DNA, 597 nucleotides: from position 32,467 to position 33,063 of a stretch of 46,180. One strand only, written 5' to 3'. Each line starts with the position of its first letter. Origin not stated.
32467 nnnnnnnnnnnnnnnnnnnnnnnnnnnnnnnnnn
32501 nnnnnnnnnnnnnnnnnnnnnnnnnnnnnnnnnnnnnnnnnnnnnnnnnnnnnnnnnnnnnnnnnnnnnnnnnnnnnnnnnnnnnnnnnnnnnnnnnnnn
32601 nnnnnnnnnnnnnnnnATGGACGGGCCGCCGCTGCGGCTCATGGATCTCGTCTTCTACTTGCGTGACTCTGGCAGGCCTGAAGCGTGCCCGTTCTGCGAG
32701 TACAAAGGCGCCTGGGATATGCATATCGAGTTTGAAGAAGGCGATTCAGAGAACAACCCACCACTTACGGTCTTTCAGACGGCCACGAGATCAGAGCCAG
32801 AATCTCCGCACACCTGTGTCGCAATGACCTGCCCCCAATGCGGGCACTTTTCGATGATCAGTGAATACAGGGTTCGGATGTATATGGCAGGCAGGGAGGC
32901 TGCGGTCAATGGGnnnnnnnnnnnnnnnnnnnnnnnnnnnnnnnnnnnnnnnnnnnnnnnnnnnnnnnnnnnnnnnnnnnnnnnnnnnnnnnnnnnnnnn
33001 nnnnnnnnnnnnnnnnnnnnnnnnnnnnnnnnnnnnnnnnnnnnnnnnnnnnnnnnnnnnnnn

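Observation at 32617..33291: Two-gene cassette co-transcribed with cI in the rexAB-equivalent slot: Zn-ribbon protein plus tail-anchored coiled-coil membrane protein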

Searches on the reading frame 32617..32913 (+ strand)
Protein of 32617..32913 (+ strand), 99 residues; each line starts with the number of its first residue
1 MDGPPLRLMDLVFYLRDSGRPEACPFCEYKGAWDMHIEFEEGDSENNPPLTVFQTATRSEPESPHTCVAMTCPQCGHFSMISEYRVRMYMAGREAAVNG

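Call 6: search_protein_families(library=pfam, proteins=[window:32617-32913:+], max_evalue=1)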
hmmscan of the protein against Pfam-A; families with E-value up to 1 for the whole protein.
window:32617-32913:+ (99 aa): 5 families
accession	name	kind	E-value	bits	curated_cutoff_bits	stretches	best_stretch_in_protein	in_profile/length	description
PF05528.17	Acc5b_avian_CoV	-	0.029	14.6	27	1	11-27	27-43/82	Accessory protein 5b, avian coronavirus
PF15719.11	DUF4674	-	0.067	13.7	28.6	1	68-88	13-33/190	Domain of unknown function (DUF4674)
PF14354.12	Lar_restr_allev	-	0.073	13.8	28.6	1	23-83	5-38/58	Restriction alleviation protein Lar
PF20120.5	DUF6510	-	0.14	12.5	26.4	1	66-89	23-46/86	Family of unknown function (DUF6510)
PF21349.2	RUBY_RBDX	-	0.4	10.6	26.5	0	21-30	16-25/30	Rubrerythrin, rubredoxin-like domain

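Call 7: search_protein_families(library=phrogs, proteins=[window:32617-32913:+], max_evalue=1)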
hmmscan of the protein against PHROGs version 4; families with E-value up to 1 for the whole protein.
window:32617-32913:+ (99 aa): 6 families
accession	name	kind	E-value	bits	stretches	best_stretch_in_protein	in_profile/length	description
phrog_4293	-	unknown function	0.0012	20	1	11-93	19-116/124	-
phrog_1305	-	DNA, RNA and nucleotide metabolism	0.009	16.4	1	21-82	16-62/226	DNA binding protein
phrog_13172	-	DNA, RNA and nucleotide metabolism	0.078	14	1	70-86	1-17/36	HTH DNA binding protein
phrog_23605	-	unknown function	0.27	12.5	0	71-89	23-41/63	-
phrog_9188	-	unknown function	0.42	11.9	0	67-82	36-51/70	-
phrog_25323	-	unknown function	0.64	10.9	0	53-77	67-90/159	-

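Call 11: search_protein_families(library=padloc, proteins=[window:32617-32913:+], max_evalue=10)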
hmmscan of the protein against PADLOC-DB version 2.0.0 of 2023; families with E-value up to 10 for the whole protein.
window:32617-32913:+ (99 aa): 0 families

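Call 12: search_protein_families(library=ncbifam, proteins=[window:32617-32913:+], max_evalue=10)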
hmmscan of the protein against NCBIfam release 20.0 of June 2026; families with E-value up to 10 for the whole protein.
window:32617-32913:+ (99 aa): 4 families
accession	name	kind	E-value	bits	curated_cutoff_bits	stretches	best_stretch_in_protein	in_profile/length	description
NF038384.1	zinc_YnfU_fam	subfamily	0.0067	16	36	1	67-87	14-34/52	YnfU family zinc-binding protein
NF045720.1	rubredox_RCKP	subfamily_domain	0.09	12.4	45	1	20-32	18-30/34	RCKP-type rubredoxin-like domain-containing protein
NF040506.1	PG0870_Nterm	domain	0.091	12.9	50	1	70-84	12-26/56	PG0870-related protein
NF041591.1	CxxC_VVA0879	subfamily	0.22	11.6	37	1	54-85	6-37/101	VVA0879 family protein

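Call 13: find_homologous_proteins(query=window:32617-32913:+, max_evalue=0.001)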
Query window:32617-32913:+ (99 aa): 3 proteins with E <= 0.001 among 4 candidates.
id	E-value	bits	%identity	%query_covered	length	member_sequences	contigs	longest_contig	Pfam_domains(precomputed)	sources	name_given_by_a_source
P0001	9.3e-65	233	100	100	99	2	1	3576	-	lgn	-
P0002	3.5e-54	199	83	100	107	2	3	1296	-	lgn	-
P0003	6.0e-37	144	60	100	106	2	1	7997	-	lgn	-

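Call 33: find_homologous_proteins(query=A4, max_evalue=0.001)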
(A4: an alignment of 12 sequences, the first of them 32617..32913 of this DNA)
Query A4 (12 sequences) (99 aa, profile of the alignment): 12 proteins with E <= 0.001 among 237 candidates.
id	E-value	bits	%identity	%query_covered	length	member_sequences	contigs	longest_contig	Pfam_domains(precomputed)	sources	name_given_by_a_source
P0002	3.7e-34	135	83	100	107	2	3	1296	-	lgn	-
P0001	1.0e-33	133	100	100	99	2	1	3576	-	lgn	-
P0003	1.6e-32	129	60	100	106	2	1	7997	-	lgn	-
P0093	6.4e-22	95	32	25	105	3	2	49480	-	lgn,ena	-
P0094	1.4e-21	94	24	96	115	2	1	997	-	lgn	-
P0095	5.3e-20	89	-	-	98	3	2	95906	-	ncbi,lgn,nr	ncbi:MAG TPA: hypothetical protein DDZ74_00950 [Pseudomonas sp.]|nr:hypothetical protein [Pseudomona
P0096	5.5e-19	86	23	44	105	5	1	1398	-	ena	-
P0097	2.8e-18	84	24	46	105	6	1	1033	-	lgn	-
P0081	1.5e-16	78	-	-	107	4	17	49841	-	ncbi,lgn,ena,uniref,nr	ncbi:hypothetical protein ALP65_200001 [Pseudomonas aeruginosa]|uniref:Uncharacterized protein n=1 T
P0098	5.5e-13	67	28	67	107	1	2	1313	-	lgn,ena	-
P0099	7.3e-12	63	36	25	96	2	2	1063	-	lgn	-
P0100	3.1e-11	61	37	19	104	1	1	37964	-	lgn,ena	-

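Call 45: predict_structure(alignment_id=A5)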
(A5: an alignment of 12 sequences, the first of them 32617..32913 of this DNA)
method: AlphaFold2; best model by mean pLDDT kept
length: 99 residues; sequences in the alignment: 12
mean_pLDDT: 83.6   pTM: 0.70
mean pLDDT of the five models: 83.6, 81.9, 81.6, 76.6, 75.1
residues with pLDDT >= 90: 15; 70-90: 78; 50-70: 5; < 50: 1
segments of 3 or more residues with pLDDT < 50: none
pLDDT, mean of each block of 10 residues (from residue 1): 81 86 86 82 81 82 84 92 90 72
secondary structure, 60 per line:
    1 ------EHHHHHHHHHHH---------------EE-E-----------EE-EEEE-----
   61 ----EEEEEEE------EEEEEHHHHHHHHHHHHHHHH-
elements in order: H8-18 E52-55 E65-71 E78-82 H83-98

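Call 49: search_protein_representatives(alignment_id=A5)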
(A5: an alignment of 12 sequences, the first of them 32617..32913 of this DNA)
Query: 12 sequences, 99 profile positions. Proteins with E-value up to 0.001 (for the whole library): 935; up to 1e-10: 38; up to 1e-30: 1. The best 150 are listed.
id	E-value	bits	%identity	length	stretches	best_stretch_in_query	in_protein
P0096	2.2e-33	130.2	-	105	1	2-97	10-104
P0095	5.0e-30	119.5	-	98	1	1-97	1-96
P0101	8.1e-24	99.5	-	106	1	2-87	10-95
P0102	2.1e-23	98.2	-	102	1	3-96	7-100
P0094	2.4e-20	88.4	-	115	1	5-98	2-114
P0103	1.0e-18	83.1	-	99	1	4-94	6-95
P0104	2.8e-18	81.8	-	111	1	6-92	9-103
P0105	2.0e-17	79.0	-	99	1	6-90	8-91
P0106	5.0e-17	77.7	-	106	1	9-90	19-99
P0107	5.3e-17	77.7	-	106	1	6-91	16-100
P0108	4.3e-16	74.8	-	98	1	4-95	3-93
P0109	8.1e-16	73.9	-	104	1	5-97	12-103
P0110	8.1e-16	73.9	-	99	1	9-97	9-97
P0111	1.2e-15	73.3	-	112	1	10-96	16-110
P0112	1.4e-15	73.1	-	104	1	6-96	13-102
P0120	5.1e-13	64.9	-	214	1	8-96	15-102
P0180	6.7e-09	51.7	-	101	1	7-93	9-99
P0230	1.8e-07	47.1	-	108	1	1-97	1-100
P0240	2.2e-07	46.8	-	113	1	11-94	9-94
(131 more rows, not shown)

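Call 51: fold_search(model_id=the predicted structure, library=pdb)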
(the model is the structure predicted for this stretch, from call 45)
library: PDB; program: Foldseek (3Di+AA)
matches with E <= 10: 292; with E <= 0.001: 0
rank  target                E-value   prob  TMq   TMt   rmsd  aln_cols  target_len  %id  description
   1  6k0a_G                3.1e-01  0.54  0.34  0.29  10.4        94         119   13  cryo-EM structure of an archaeal Ribonuclease P (released 2019-06-19)
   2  3lwh_A                7.0e-01  0.16  0.21  0.29  10.1        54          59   11  Crystal structure of Cren7-dsDNA complex (released 2010-05-26)
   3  7p37_A                7.5e-01  0.44  0.25  0.18   4.8        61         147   18  Streptomyces coelicolor ATP-loaded NrdR (released 2022-05-11)
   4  6hls_I                7.5e-01  0.38  0.29  0.27  15.5        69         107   17  Yeast apo RNA polymerase I* (released 2019-04-03)
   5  2lt4_MODEL_1_A        8.4e-01  0.23  0.29  0.38  10.7        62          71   16  CdnLNt from Myxoccoccus xanthus (released 2013-11-13)
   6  2jtm_MODEL_1_A        8.4e-01  0.13  0.19  0.27  10.6        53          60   11  Solution structure of Sso6901 from Sulfolobus solfataricus P2 (released 2008-04-29)
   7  2idj_B                8.4e-01  0.06  0.18  0.08  11.8        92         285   14  Crystal Structure of Rat Glycine N-Methyltransferase Apoprotein, Monoclinic Form (released 2006-12-19)
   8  5k07_A                8.9e-01  0.15  0.20  0.30  10.0        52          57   12  Crystal structure of CREN7-DSDNA (GTAATTGC) complex (released 2017-05-24)
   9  5wwc_B                9.4e-01  0.14  0.20  0.30  10.0        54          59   11  The crystal structure of Cren7 mutant L28M in complex with dsDNA (released 2017-04-26)
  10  9asp_B                1.0e+00  0.07  0.21  0.11   8.9       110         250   10  Human Drosha and DGCR8 in complex with Pri-let-7a1 (released 2024-09-04)
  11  1r8y_C                1.0e+00  0.06  0.19  0.09  11.9        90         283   13  Crystal Structure of Mouse Glycine N-Methyltransferase (Monoclinic Form) (released 2004-09-21)
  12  3m9q_B                1.1e+00  0.09  0.19  0.21  13.1        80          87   11  Drosophila MSL3 chromodomain (released 2010-07-21)
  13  5xon_U                1.1e+00  0.08  0.20  0.14  14.2        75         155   19  RNA Polymerase II elongation complex bound with Spt4/5 and TFIIS (released 2017-08-16)
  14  1qyp_MODEL_1_A        1.2e+00  0.15  0.23  0.35   9.2        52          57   15  THERMOCOCCUS CELER RPB9, NMR, 25 STRUCTURES (released 1997-12-24)
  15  5wvy_A                1.2e+00  0.12  0.20  0.29  10.1        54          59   11  The crystal structure of Cren7 mutant L28V in complex with dsDNA (released 2017-04-26)
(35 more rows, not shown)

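Call 53: search_protein_families(library=pfam, alignment_id=A6, max_evalue=0.01)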
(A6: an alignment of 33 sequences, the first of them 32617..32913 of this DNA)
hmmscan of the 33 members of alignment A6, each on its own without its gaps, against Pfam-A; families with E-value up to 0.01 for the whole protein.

A. member 1, window:32617-32913:+ (99 aa): 0 families

B. families by the number of members that match (of 33 scanned): 13 families
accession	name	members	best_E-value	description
PF22415.1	PSV_ORF131-like_dom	2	0.0021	PSV_Hypothetical protein ORF131-like domain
PF12760.12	Zn_ribbon_IS1595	1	0.0029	Transposase zinc-ribbon domain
PF13717.11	Zn_ribbon_4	1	0.0037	zinc-ribbon domain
PF09332.17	Mcm10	1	0.0038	Mcm10, C-terminal zinc binding motif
PF13248.11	Zn_ribbon_3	1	0.0039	zinc-ribbon domain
PF12677.13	DUF3797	1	0.0055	Domain of unknown function (DUF3797)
PF14319.11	Zn_Tnp_IS91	1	0.0057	Transposase zinc-binding domain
PF01096.23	Zn_ribbon_TFIIS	1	0.006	Transcription factor S-II (TFIIS)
PF11781.13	Zn_ribbon_RRN7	1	0.0065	Zinc-finger of RNA-polymerase I-specific TFIIB, Rrn7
PF24868.1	YABBY_N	1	0.0068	YABBY, N-terminal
PF19134.6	DUF5817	1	0.0072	Domain of unknown function (DUF5817)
PF21326.4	KDM6_GATAL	1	0.0075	KDM6, GATA-like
PF05528.17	Acc5b_avian_CoV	1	0.0082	Accessory protein 5b, avian coronavirus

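Call 54: search_protein_families(library=phrogs, alignment_id=A6, max_evalue=0.001)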
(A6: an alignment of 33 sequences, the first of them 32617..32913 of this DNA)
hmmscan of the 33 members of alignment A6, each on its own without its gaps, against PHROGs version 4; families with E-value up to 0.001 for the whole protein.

A. member 1, window:32617-32913:+ (99 aa): 0 families

B. families by the number of members that match (of 33 scanned): 2 families
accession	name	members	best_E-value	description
phrog_4293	-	26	7.2e-12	-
phrog_6821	-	1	0.001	-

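Call 55: find_encoding_contigs(protein=P0120, flank=4000, max_places=3)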
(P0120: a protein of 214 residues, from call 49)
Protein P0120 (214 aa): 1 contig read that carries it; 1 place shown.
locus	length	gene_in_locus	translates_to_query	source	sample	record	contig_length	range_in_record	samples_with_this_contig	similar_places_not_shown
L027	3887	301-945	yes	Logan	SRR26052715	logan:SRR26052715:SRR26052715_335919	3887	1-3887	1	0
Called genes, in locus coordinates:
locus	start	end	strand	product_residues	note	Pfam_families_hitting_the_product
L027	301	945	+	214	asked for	-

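Call 56: find_encoding_contigs(protein=P0110, flank=4000, max_places=3)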
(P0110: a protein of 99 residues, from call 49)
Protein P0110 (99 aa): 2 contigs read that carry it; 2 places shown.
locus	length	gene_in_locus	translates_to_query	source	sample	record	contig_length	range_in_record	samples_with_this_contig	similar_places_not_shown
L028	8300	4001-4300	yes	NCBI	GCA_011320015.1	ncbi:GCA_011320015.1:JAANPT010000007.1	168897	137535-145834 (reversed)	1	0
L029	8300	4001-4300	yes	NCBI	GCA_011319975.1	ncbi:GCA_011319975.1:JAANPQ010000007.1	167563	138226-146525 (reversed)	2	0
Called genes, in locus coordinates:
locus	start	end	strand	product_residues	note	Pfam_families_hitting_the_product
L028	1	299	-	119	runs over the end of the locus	PF16786:RecA_dep_nuc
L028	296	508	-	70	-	-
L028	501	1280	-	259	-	-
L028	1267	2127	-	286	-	PF13730:HTH_36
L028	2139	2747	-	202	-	-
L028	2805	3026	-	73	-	PF14549:P22_Cro, PF15943:YdaS_toxin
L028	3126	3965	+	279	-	PF00717:Peptidase_S24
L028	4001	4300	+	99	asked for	-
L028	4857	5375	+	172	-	-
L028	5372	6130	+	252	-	PF08861:DUF1828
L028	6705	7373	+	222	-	PF02586:SRAP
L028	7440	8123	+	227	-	-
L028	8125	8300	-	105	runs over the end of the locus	PF07867:DUF1654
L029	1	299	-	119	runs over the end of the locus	PF16786:RecA_dep_nuc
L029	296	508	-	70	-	-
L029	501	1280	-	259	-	-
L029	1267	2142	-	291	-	PF13730:HTH_36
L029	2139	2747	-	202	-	-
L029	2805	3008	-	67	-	PF14549:P22_Cro, PF15943:YdaS_toxin, PF01381:HTH_3 (faint)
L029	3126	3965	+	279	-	PF00717:Peptidase_S24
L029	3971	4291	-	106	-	-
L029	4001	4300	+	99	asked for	-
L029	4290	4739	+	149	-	-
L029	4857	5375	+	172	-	-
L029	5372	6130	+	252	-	PF08861:DUF1828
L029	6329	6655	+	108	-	-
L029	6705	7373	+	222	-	PF02586:SRAP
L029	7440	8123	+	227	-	-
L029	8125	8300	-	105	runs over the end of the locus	PF07867:DUF1654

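Call 61: search_dna_similar(query=window:32617-32913:+, collection=phages, mode=protein, max_evalue=0.01, max_rows=40)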
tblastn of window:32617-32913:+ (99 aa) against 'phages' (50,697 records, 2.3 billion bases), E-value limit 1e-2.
Records with a match: 2; places in all: 2; records where one place covers at least 80% of the query: 2.
Best place of each record, by identity: <60% 2.
By first word of the organism name: Pseudomonas 2.
By host as written in the record: Pseudomonas sp. 1-1-1b 2.
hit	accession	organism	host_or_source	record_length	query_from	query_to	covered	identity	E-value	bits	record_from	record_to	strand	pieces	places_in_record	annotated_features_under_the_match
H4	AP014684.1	Pseudomonas phage PS-1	Pseudomonas sp. 1-1-1b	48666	6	99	95%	34.0%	5e-10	60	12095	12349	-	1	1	hypothetical protein (x2)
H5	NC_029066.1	Pseudomonas phage PS-1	Pseudomonas sp. 1-1-1b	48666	6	99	95%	34.0%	5e-10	60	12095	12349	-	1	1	hypothetical protein (x2)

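Call 79: find_encoding_contigs(protein=P0180, flank=3000, max_places=2)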
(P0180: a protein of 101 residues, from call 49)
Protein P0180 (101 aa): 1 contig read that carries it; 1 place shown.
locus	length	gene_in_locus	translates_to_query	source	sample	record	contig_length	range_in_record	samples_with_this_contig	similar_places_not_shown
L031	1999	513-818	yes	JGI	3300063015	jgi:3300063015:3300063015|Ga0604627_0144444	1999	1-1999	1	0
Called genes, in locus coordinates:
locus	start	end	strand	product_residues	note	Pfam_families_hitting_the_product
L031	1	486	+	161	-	?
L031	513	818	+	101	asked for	-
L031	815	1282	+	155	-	-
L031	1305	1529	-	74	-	-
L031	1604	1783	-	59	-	-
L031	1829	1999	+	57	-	?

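Call 80: find_encoding_contigs(protein=P0230, flank=3000, max_places=2)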
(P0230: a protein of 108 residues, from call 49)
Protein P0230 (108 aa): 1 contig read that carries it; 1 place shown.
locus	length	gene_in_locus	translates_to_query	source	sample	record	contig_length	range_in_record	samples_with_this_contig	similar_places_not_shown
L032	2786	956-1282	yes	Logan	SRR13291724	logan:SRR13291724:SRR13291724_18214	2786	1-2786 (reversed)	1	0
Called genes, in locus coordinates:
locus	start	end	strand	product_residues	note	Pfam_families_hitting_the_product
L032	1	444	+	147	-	?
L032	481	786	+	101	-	-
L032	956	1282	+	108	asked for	-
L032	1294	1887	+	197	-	-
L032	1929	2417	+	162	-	-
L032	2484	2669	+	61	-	-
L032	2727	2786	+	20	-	?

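Call 81: find_encoding_contigs(protein=P0240, flank=3000, max_places=2)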
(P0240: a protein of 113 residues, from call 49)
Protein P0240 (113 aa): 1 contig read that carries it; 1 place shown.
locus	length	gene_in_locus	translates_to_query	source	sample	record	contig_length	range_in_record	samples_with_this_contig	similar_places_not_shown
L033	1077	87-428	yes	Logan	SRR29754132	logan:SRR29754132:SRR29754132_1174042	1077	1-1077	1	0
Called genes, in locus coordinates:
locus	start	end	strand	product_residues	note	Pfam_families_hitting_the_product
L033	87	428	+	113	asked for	-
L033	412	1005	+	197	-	-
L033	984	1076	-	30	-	?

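Call 84: search_dna_similar(query=P0103, collection=phages, mode=protein, max_evalue=0.01, max_rows=30)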
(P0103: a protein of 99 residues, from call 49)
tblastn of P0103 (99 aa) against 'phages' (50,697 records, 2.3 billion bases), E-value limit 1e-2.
No match.

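Call 85: fold_search(model_id=the predicted structure, library=viral)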
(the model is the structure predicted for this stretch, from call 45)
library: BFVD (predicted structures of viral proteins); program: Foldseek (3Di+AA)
matches with E <= 10: 908; with E <= 0.001: 1
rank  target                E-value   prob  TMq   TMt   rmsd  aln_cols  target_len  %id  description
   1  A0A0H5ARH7            5.2e-07  1.00  0.77  0.87   2.2        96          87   32  (no name in the UniProt tables at hand)
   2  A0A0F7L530            7.4e-02  0.57  0.30  0.21  12.3        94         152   11  Uncharacterized protein [uncultured marine virus]
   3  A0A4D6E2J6            1.7e-01  0.75  0.30  0.24   5.8        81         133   12  MazG-like nucleotide pyrophosphohydrolase [Gordonia phage GodonK]
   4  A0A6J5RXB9            2.1e-01  0.30  0.26  0.27  11.1        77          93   12  Uncharacterized protein [uncultured Caudovirales phage]
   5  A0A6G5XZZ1            2.1e-01  0.20  0.25  0.23  12.4       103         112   14  (no name in the UniProt tables at hand)
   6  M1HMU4                2.4e-01  0.33  0.27  0.26  11.0        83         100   12  Uncharacterized protein [Bacillus phage Gemini]
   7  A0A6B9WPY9            2.6e-01  0.44  0.23  0.26   9.0        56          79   12  Uncharacterized protein [Escherichia phage aaroes]
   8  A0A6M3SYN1            2.6e-01  0.16  0.21  0.17  18.7        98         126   10  Uncharacterized protein [Streptomyces phage Bmoc]
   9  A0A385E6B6            2.7e-01  0.60  0.32  0.36   8.6        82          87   13  (no name in the UniProt tables at hand)
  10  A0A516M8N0            3.0e-01  0.82  0.30  0.41   3.6        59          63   17  (no name in the UniProt tables at hand)
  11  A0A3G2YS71            3.0e-01  0.38  0.27  0.25   8.8        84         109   14  Uncharacterized protein [Serratia phage vB_SmaA_3M]
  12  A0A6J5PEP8            3.2e-01  0.23  0.21  0.24   9.7        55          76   16  Uncharacterized protein [uncultured Caudovirales phage]
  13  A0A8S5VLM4            3.4e-01  0.11  0.20  0.19  13.7        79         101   15  (no name in the UniProt tables at hand)
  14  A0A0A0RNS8            3.6e-01  0.54  0.29  0.14   7.1        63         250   14  HNH homing endonuclease [Bacillus phage Pascal]
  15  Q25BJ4                3.9e-01  0.84  0.31  0.58   3.2        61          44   15  Uncharacterized protein ORF1 [His1 virus (isolate Australia/Victoria)]
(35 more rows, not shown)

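Call 106: search_solved_structures(query=A6, max_evalue=1)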
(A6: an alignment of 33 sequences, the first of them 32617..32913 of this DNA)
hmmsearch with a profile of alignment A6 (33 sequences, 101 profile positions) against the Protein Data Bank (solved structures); distinct sequences matched with E-value up to 1: 14.
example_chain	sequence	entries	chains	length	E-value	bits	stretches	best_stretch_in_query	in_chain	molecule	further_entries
7oqy_Y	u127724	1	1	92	0.0048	19.8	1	23-88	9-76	DNA-directed RNA polymerase, subunit M (RpoM-2)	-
3ir9_A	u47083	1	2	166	0.066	16.2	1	14-49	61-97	Peptide chain release factor subunit 1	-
2waq_A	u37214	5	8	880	0.13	15.2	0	32-86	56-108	DNA-DIRECTED RNA POLYMERASE RPO1N SUBUNIT | DNA-DIRECTED RNA POLYMERASE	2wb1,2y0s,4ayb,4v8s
4rv9_A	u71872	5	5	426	0.15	15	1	30-85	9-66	D-mycarose 3-C-methyltransferase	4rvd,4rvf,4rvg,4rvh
4ywl_A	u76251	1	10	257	0.23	14.4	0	27-57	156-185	Cell division control protein 21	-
4pof_A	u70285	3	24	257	0.31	14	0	28-49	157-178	Cell division control protein 21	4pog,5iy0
4ywm_A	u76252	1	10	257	0.31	14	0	28-49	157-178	Cell division control protein 21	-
9fhl_Y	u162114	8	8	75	0.33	13.9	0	25-40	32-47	Small ribosomal subunit protein eS31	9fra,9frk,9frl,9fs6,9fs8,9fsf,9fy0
1qyp_A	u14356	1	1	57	0.58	13.1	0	63-80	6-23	RNA POLYMERASE II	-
6gsm_l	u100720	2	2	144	0.58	13.1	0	61-84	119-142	Eukaryotic translation initiation factor 2 subunit beta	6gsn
36rp_A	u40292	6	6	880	0.62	13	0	19-50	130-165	DNA-directed RNA polymerase subunit Rpo1N | DNA-directed RNA polymerase subunit A'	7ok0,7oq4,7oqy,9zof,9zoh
5myj_B5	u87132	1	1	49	0.63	13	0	31-49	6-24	50S ribosomal protein L33 3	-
2k5c_A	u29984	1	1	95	0.74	12.8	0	29-79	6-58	uncharacterized protein PF0385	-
3j81_l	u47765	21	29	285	0.99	12.4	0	61-86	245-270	eIF2 beta | Eukaryotic translation initiation factor 2 subunit beta | SUI3 isoform 1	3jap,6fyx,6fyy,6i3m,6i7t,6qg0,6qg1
